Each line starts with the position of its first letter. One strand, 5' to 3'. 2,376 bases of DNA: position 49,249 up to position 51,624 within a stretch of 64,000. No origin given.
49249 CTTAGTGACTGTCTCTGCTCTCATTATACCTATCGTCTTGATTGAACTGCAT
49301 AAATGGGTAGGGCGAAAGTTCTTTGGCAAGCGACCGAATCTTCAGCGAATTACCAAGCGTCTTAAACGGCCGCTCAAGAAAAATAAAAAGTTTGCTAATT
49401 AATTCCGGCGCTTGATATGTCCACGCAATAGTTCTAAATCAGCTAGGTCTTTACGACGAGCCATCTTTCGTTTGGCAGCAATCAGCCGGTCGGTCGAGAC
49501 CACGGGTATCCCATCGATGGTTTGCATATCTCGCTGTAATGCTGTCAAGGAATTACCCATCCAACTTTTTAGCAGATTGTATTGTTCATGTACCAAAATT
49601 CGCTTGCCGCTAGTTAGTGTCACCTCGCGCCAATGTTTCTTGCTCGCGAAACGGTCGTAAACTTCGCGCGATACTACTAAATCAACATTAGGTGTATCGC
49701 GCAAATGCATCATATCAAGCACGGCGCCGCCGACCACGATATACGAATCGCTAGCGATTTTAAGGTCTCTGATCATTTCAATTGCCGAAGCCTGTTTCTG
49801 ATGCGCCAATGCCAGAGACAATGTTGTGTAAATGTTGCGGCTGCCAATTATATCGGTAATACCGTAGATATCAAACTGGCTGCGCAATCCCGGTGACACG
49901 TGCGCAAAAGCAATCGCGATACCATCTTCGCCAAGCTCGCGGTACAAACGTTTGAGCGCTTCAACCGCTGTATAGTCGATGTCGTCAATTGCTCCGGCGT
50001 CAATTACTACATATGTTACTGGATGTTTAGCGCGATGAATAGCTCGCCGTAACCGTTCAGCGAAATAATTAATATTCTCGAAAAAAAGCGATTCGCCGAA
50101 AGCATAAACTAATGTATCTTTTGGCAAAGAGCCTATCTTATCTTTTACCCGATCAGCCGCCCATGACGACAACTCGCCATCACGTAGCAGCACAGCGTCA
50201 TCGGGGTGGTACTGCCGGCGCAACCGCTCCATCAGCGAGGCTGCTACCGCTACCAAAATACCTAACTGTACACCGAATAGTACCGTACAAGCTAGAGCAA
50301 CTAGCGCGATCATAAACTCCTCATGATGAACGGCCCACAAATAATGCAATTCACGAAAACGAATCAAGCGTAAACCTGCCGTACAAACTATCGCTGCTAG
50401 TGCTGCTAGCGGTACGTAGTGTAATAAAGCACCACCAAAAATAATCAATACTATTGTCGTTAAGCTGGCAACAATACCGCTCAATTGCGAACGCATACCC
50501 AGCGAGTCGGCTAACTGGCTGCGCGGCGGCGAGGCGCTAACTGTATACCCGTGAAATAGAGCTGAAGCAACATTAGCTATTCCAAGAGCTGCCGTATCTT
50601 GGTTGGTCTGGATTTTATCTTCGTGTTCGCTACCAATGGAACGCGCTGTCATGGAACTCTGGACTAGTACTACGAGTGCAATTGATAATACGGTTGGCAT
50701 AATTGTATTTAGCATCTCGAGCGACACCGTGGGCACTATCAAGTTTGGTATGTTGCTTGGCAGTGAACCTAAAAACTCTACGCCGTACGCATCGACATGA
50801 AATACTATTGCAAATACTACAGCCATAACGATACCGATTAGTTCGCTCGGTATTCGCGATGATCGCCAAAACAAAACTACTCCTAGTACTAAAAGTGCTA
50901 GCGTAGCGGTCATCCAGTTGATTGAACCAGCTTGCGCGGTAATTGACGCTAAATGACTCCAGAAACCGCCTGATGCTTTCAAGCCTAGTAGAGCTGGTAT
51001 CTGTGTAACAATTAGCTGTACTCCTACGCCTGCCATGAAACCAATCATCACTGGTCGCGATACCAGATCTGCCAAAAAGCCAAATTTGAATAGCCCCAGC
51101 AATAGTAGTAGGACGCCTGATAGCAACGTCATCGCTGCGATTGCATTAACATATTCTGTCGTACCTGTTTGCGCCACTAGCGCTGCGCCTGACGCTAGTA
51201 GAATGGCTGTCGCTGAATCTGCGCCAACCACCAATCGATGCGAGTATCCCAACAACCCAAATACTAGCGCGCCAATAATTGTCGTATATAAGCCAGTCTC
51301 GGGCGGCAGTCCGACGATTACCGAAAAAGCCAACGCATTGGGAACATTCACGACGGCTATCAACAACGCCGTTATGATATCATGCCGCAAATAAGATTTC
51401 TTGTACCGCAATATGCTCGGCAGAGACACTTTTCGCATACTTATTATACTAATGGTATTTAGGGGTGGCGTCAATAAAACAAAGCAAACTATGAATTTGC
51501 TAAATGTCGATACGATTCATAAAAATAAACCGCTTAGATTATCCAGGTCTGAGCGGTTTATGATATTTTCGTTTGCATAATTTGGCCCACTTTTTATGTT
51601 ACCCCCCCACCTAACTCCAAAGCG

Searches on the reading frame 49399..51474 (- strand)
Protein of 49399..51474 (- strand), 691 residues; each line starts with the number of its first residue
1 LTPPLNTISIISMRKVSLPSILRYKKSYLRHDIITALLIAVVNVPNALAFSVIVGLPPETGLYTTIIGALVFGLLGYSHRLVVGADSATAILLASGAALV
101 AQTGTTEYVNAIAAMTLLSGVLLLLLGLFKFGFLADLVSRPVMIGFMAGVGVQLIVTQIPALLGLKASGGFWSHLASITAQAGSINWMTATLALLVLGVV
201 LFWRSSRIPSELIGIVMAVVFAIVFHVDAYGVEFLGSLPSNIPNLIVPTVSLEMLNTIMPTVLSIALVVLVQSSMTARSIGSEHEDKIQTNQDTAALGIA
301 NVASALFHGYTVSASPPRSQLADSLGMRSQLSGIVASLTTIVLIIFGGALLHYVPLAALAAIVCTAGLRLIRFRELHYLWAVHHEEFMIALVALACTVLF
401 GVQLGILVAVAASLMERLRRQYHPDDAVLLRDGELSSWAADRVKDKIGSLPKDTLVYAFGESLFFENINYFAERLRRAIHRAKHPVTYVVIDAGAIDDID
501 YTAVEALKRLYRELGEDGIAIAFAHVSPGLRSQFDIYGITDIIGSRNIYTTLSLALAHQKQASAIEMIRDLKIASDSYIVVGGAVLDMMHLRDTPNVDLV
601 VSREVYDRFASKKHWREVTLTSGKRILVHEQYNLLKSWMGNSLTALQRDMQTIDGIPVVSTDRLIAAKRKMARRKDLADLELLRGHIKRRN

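Call 65: search_protein_families(library=pfam, proteins=[window:49399-51474:-], max_evalue=0.00001)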
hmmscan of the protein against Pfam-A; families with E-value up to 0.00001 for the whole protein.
window:49399-51474:- (691 aa): 3 families
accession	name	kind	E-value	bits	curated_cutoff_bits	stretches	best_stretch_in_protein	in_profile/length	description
PF00916.26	Sulfate_transp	-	1.8e-80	271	23.2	1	29-392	1-379/380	Sulfate permease family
PF01740.26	STAS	-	2.5e-16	59.8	22.6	1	452-553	8-104/106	STAS domain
PF13466.11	STAS_2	-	1.5e-08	35.1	29.2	1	472-539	12-79/80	STAS domain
